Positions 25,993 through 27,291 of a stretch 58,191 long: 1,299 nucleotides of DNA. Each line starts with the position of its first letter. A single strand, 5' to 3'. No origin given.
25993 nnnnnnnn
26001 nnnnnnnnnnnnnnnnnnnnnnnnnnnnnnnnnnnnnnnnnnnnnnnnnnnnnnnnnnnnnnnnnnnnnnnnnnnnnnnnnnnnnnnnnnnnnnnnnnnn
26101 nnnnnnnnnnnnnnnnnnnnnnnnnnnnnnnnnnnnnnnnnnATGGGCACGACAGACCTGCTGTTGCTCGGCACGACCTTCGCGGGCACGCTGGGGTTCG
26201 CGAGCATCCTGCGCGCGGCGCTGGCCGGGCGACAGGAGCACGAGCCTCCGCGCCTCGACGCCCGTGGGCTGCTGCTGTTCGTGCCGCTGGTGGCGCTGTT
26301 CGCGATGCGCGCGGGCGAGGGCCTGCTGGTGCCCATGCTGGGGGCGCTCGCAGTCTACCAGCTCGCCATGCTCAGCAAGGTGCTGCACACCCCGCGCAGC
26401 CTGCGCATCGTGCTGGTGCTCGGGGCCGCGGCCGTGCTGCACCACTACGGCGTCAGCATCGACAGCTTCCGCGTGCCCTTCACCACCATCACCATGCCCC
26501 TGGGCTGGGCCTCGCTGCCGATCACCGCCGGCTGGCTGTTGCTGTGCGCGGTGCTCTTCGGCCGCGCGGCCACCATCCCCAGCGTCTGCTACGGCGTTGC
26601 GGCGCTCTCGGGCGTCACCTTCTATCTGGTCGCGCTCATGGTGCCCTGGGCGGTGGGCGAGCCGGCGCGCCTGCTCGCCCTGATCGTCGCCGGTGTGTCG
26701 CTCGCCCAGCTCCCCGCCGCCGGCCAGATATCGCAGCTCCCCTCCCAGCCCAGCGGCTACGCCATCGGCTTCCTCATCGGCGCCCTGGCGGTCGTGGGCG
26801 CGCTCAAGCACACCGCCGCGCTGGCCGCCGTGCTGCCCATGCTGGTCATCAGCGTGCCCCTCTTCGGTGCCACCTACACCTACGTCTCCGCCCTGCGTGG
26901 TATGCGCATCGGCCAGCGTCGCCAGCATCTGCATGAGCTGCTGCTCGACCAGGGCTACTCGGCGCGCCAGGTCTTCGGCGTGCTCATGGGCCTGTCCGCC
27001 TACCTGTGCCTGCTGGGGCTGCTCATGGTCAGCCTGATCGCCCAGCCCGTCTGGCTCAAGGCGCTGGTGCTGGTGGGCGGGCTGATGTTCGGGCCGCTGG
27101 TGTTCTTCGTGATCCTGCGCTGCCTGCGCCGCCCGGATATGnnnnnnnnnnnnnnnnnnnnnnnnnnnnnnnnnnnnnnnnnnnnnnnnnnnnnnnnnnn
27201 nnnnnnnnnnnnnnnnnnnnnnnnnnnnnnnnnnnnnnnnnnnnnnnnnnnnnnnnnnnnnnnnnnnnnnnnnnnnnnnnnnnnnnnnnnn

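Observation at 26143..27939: Apparently catalytically degenerate WecA/TagO-like membrane domain fused to a TagA/WecG glycosyltransferase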

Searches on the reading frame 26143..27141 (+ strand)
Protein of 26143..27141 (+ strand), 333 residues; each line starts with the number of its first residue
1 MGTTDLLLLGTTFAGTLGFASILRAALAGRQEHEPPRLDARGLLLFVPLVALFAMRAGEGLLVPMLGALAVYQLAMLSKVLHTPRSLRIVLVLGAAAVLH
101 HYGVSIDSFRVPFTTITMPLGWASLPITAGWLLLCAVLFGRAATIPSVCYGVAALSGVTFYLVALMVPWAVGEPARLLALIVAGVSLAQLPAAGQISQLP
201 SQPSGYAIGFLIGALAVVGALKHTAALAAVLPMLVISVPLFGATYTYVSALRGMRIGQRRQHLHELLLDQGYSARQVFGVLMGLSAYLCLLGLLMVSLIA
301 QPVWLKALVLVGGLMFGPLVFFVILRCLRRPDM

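Call 8: find_homologous_proteins(query=window:26143-27141:+, max_evalue=0.01)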
Query seq(333 aa) (333 aa): 2 proteins with E <= 0.01 among 8000 candidates.
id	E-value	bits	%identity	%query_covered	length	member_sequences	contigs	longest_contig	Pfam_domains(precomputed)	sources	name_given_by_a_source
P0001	1.3e-65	240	66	55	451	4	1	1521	PF03808.20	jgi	jgi:N-acetylglucosaminyldiphosphoundecaprenol N-acetyl-beta-D-mannosaminyltransferase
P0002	1.5e-4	39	28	60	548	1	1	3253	PF00953.27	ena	-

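Call 12: search_solved_structures(query=window:26143-27141:+, max_evalue=10, show_alignments=3)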
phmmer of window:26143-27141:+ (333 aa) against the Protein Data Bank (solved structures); distinct sequences matched with E-value up to 10: 3.
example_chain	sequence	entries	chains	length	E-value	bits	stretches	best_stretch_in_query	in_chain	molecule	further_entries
6wed_A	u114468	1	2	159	1.7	11.2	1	184-247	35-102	Uncharacterized protein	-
3lzl_A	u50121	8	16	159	1.7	11.2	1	184-247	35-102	P19 protein | Protein P19 | P19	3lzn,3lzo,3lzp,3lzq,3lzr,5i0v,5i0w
6wef_C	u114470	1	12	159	2.3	10.8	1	184-247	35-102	Uncharacterized protein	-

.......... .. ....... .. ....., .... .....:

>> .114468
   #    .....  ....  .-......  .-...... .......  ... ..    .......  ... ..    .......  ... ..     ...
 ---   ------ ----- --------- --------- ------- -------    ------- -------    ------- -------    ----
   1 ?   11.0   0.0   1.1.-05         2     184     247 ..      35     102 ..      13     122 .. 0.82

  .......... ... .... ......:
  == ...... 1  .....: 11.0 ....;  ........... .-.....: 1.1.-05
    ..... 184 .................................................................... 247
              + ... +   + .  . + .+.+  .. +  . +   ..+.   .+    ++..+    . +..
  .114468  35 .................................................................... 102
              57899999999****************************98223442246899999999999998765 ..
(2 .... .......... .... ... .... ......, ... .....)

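Call 16: search_protein_representatives(protein=window:26143-27141:+)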
Query: 333 residues. Proteins with E-value up to 0.001 (for the whole library): 770; up to 1e-10: 55; up to 1e-30: 4. The best 150 are listed.
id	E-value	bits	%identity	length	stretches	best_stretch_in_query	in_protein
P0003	8.1e-101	354.0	58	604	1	5-330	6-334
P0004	3.2e-42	161.5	42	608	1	50-332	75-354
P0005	7.7e-32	127.4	39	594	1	61-331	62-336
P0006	1.9e-31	126.1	66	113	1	1-103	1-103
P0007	3.0e-29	118.9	38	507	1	67-330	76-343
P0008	8.4e-29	117.4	34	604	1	21-331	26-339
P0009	9.3e-25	104.1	33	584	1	65-331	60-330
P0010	4.3e-24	101.9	32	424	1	55-328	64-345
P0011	1.9e-23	99.8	31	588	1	79-327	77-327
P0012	3.7e-23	98.9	37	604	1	95-330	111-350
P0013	8.4e-21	91.1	31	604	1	43-331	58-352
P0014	3.4e-20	89.1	30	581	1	71-328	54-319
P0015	3.7e-20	89.0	30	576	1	63-332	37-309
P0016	8.8e-20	87.8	32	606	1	86-317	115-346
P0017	2.6e-19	86.2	32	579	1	20-330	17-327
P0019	2.3e-18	83.1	34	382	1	92-330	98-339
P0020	3.7e-18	82.4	37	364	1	86-329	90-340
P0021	2.6e-17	79.7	26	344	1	27-301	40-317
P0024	2.4e-15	73.2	29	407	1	30-309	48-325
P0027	2.9e-14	69.6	26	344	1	18-299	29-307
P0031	1.3e-13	67.5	28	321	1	42-316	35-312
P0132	1.4e-08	51.0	28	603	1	29-281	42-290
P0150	2.8e-08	50.0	26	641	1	63-319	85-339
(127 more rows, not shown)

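Call 46: search_protein_families(library=ncbifam, proteins=[P0021, P0024, P0027, P0031, P0019, P0020, P0132, P0150, P0013], max_evalue=0.001)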
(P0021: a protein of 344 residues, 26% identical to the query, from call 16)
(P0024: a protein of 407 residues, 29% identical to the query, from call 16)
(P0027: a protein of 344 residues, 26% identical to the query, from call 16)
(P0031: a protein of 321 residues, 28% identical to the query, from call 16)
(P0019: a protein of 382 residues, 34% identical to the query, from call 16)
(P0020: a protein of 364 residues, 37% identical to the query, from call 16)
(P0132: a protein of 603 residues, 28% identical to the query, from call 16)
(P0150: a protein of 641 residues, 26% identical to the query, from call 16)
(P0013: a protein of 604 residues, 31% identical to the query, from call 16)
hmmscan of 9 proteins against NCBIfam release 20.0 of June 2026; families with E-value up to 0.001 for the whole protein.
P0021 (344 aa): 3 families
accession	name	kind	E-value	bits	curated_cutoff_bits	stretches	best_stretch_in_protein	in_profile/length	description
TIGR02380.1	ECA_wecA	exception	3.8e-44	151.2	326.05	1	11-311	3-308/346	UDP-N-acetylglucosamine--undecaprenyl-phosphate N-acetylglucosaminephosphotransferase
NF053644.1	MraY_archaea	equivalog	3.8e-32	112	450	2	132-308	175-339/340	pseudomurein biosynthesis MraY family phospho-N-acetylmuramoyl-pentapeptide-transferase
TIGR00445.1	mraY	equivalog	2.4e-27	96.3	192.05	1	35-312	20-318/321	phospho-N-acetylmuramoyl-pentapeptide-transferase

P0024 (407 aa): 3 families
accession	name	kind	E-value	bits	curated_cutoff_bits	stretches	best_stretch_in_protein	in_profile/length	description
TIGR02380.1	ECA_wecA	exception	5.8e-40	137.5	326.05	1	19-352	5-343/346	UDP-N-acetylglucosamine--undecaprenyl-phosphate N-acetylglucosaminephosphotransferase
NF053644.1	MraY_archaea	equivalog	3e-31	109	450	2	108-312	153-340/340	pseudomurein biosynthesis MraY family phospho-N-acetylmuramoyl-pentapeptide-transferase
TIGR00445.1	mraY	equivalog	4.9e-24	85.4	192.05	1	51-313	31-316/321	phospho-N-acetylmuramoyl-pentapeptide-transferase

P0027 (344 aa): 3 families
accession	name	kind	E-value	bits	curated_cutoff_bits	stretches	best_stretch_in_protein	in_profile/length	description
TIGR02380.1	ECA_wecA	exception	2.8e-40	138.5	326.05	1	5-324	6-328/346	UDP-N-acetylglucosamine--undecaprenyl-phosphate N-acetylglucosaminephosphotransferase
NF053644.1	MraY_archaea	equivalog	4e-26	92.1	450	1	93-302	148-340/340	pseudomurein biosynthesis MraY family phospho-N-acetylmuramoyl-pentapeptide-transferase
TIGR00445.1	mraY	equivalog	1.6e-24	87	192.05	1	38-306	28-319/321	phospho-N-acetylmuramoyl-pentapeptide-transferase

P0031 (321 aa): 3 families
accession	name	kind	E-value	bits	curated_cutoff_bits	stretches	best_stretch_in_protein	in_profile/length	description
TIGR02380.1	ECA_wecA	exception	3.1e-37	128.5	326.05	1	32-302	43-321/346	UDP-N-acetylglucosamine--undecaprenyl-phosphate N-acetylglucosaminephosphotransferase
NF053644.1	MraY_archaea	equivalog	9.7e-29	100.7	450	1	83-289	153-339/340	pseudomurein biosynthesis MraY family phospho-N-acetylmuramoyl-pentapeptide-transferase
TIGR00445.1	mraY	equivalog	8.2e-23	81.4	192.05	1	33-291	38-316/321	phospho-N-acetylmuramoyl-pentapeptide-transferase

P0019 (382 aa): 0 families

P0020 (364 aa): 0 families

P0132 (603 aa): 13 families
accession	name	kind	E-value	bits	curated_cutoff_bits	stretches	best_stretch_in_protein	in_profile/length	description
TIGR03025.1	EPS_sugtrans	subfamily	1.8e-56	192.3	295.55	1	395-586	252-440/445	exopolysaccharide biosynthesis polyprenyl glycosylphosphotransferase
TIGR03013.1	EpsB_2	subfamily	2e-49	168.9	393.35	1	397-579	251-431/443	TIGR03013 family XrtA/PEP-CTERM system glycosyltransferase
TIGR03023.1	WcaJ_sugtrans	equivalog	2.6e-48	165.4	410.75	1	397-586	259-448/453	undecaprenyl-phosphate glucose phosphotransferase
TIGR03022.1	WbaP_sugtrans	subfamily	6.5e-32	111.4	403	1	394-575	252-440/456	undecaprenyl-phosphate galactose phosphotransferase WbaP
NF052601.1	undeca_RfbP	equivalog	2.7e-31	108.7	330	1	390-581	34-232/244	undecaprenyl-phosphate galactose phosphotransferase family protein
NF007518.0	PRK10124.1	equivalog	3.4e-28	98.6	684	1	399-586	272-459/464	undecaprenyl-phosphate glucose phosphotransferase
NF041877.1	EPS_EpsZ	equivalog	4.3e-28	98.2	800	1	400-580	265-448/459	exopolysaccharide biosynthesis polyisoprenyl-phosphate hexose-1-phosphate transferase EpsZ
NF050817.1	PolSacchBiosHfsE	equivalog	3.8e-22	78.6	750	1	393-574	264-449/467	polysaccharide biosynthesis protein HfsE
NF011751.0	PRK15204.1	equivalog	5.4e-19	68.1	907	1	393-575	272-460/476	undecaprenyl-phosphate galactose phosphotransferase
NF045514.1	glycotran_HepC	equivalog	6.5e-18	64.8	140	1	398-515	114-212/220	heterocyst development glycosyltransferase HepC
NF053644.1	MraY_archaea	equivalog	4.3e-15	55.9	450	1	136-247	180-291/340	pseudomurein biosynthesis MraY family phospho-N-acetylmuramoyl-pentapeptide-transferase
TIGR00445.1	mraY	equivalog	7.5e-09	35.5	192.05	1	44-229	31-243/321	phospho-N-acetylmuramoyl-pentapeptide-transferase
TIGR02380.1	ECA_wecA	exception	1e-06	28.2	326.05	1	47-262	40-261/346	UDP-N-acetylglucosamine--undecaprenyl-phosphate N-acetylglucosaminephosphotransferase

P0150 (641 aa): 3 families
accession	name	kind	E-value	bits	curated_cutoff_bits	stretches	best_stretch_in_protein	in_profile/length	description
TIGR02380.1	ECA_wecA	exception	7.5e-37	127.3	326.05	1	5-331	4-324/346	UDP-N-acetylglucosamine--undecaprenyl-phosphate N-acetylglucosaminephosphotransferase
NF053644.1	MraY_archaea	equivalog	4.4e-27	95.3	450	1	127-311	164-337/340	pseudomurein biosynthesis MraY family phospho-N-acetylmuramoyl-pentapeptide-transferase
TIGR00445.1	mraY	equivalog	1.9e-18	67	192.05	1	39-314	28-315/321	phospho-N-acetylmuramoyl-pentapeptide-transferase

P0013 (604 aa): 5 families
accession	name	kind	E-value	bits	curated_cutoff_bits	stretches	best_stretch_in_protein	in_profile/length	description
NF041710.1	UDPacetylman_taseTarA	equivalog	3.9e-56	190.3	350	1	362-597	8-243/247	N-acetylglucosaminyldiphosphoundecaprenol N-acetyl-beta-D-mannosaminyltransferase TarA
TIGR00696.1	wecG_tagA_cpsF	superfamily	1.1e-54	184.8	69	1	413-589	1-177/178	WecB/TagA/CpsF family glycosyltransferase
NF041872.1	EPS_EpsA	equivalog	4.3e-49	167.2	500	1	361-583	16-241/265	exopolysaccharide biosynthesis glycosyltransferase EpsA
NF002980.1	PRK03692.1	equivalog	5.5e-36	124.2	323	1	393-591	34-232/240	lipopolysaccharide N-acetylmannosaminouronosyltransferase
NF053644.1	MraY_archaea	equivalog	1.7e-05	24.3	450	1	131-314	173-340/340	pseudomurein biosynthesis MraY family phospho-N-acetylmuramoyl-pentapeptide-transferase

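Call 47: list_cluster_members(proteins=[P0021, P0024, P0027, P0031, P0019, P0020, P0132, P0150, P0013, P0219])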
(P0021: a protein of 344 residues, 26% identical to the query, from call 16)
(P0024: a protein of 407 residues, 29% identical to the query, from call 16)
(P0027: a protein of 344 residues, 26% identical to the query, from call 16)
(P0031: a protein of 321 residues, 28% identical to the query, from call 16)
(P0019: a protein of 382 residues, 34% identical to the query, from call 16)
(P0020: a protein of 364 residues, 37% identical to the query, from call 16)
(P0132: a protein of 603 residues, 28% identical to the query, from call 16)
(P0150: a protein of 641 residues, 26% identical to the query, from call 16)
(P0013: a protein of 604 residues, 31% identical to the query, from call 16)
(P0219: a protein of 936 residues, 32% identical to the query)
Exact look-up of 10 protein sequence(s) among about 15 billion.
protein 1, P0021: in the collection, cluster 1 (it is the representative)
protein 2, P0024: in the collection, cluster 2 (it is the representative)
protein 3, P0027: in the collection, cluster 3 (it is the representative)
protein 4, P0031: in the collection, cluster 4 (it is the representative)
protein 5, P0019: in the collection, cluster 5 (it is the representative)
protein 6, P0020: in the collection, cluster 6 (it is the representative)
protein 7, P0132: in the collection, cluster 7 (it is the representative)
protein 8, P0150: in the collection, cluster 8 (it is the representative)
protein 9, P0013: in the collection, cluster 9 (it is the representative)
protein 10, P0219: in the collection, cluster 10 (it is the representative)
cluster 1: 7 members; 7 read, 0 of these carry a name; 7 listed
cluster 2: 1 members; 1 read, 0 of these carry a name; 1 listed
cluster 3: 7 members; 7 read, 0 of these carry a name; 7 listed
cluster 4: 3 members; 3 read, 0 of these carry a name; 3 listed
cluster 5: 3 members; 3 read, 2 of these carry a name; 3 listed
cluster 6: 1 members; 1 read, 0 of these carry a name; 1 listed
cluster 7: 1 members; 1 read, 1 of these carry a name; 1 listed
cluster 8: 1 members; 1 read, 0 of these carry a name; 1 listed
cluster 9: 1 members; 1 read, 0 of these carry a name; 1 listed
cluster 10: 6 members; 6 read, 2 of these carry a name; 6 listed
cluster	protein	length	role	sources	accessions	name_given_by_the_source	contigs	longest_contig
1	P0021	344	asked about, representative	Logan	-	-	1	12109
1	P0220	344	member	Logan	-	-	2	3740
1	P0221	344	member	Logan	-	-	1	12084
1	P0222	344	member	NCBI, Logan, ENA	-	-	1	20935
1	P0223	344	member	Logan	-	-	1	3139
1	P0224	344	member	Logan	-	-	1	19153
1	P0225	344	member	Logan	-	-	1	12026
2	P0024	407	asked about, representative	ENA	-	-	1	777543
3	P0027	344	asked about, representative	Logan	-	-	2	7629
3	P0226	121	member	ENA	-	-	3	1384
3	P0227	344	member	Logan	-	-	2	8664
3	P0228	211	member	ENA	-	-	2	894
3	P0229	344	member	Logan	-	-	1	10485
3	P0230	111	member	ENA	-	-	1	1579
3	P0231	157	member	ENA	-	-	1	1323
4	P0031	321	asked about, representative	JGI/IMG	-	-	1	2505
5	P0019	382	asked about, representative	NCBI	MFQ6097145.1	MAG: hypothetical protein ACE5O2_05400, partial [Armatimonadota bacterium]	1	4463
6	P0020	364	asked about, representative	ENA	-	-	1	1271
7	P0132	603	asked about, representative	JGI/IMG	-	UDP-GlcNAc:undecaprenyl-phosphate GlcNAc-1-phosphate transferase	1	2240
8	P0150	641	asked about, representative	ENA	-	-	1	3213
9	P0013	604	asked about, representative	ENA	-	-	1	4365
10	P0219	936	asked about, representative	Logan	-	-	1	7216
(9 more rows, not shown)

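Call 55: find_homologous_proteins(query=A2, max_evalue=1e-30)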
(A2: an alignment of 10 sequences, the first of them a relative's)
Query A2 (10 sequences) (344 aa, profile of the alignment): 7715 proteins with E <= 1e-30 among 8000 candidates; the best 120 are listed.
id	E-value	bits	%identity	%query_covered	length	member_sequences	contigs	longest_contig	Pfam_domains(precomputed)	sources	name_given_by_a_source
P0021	5.6e-141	488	100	100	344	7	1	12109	PF00953.27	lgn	-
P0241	2.0e-137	476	89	100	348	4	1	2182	PF00953.27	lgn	-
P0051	1.4e-128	447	39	87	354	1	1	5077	PF00953.27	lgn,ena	-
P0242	1.6e-128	447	46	87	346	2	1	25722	PF00953.27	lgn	-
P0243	1.2e-127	444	48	90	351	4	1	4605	PF00953.27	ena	-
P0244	1.1e-126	441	50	97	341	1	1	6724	PF00953.27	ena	-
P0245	1.7e-126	440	53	97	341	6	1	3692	PF00953.27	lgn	-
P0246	4.7e-126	439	48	97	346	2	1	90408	PF00953.27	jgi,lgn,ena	-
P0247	6.5e-126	438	52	98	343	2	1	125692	PF00953.27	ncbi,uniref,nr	ncbi:MraY family glycosyltransferase [Tissierella sp.]|uniref:glycosyltransferase family 4 protein n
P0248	7.1e-126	438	53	98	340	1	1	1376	PF00953.27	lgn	-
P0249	7.3e-126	438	49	97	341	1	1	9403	PF00953.27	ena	-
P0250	1.2e-125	437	52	98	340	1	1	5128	PF00953.27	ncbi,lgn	-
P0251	1.3e-125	437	49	97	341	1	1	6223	PF00953.27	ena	-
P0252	1.4e-125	437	49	97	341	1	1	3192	PF00953.27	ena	-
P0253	1.5e-125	437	54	98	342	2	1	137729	PF00953.27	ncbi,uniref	ncbi:MraY family glycosyltransferase [Tissierella praeacuta]|uniref:glycosyltransferase family 4 pro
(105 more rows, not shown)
